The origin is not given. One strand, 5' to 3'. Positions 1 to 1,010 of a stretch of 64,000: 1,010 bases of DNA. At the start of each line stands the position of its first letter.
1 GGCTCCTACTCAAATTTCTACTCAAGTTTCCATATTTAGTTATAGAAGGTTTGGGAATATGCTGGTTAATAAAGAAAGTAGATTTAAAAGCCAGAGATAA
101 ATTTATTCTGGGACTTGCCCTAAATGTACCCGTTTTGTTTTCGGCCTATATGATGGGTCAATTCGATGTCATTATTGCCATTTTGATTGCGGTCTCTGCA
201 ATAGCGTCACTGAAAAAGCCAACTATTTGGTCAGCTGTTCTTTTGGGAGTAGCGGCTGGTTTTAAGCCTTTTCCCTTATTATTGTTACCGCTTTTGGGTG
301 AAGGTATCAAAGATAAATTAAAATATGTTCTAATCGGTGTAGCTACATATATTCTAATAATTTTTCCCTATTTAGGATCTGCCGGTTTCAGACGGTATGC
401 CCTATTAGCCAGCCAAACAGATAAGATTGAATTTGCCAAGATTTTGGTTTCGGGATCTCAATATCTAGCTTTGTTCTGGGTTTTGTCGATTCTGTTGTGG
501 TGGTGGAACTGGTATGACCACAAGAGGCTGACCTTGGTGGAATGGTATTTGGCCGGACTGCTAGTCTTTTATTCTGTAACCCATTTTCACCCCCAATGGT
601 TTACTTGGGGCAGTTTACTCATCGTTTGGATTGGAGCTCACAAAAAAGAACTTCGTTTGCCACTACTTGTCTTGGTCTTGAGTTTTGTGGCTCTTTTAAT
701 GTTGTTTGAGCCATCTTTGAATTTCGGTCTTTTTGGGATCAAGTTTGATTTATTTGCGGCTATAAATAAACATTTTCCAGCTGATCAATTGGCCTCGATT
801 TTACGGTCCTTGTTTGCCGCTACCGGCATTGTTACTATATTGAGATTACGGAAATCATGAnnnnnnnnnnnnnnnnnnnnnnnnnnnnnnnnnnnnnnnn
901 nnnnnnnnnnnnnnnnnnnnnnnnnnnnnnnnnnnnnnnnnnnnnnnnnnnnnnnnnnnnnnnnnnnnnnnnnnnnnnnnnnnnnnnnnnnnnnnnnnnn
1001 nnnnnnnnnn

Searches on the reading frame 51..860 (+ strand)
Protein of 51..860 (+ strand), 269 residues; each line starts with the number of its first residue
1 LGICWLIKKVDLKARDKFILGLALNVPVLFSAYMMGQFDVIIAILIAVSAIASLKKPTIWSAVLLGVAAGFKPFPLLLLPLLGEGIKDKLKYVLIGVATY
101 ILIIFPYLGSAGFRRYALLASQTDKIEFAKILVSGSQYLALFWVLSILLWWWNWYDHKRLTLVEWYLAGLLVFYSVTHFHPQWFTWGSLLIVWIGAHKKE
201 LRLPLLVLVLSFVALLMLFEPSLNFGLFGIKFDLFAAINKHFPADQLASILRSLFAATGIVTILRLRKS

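Call 80: search_protein_families(library=pfam, proteins=[window:51-860:+], max_evalue=0.001)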
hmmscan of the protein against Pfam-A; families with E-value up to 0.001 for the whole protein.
window:51-860:+ (269 aa): 1 family
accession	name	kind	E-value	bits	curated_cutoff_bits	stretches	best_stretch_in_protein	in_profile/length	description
PF09594.16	GT87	-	9.8e-06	25.9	25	1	17-216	55-234/237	Glycosyltransferase family 87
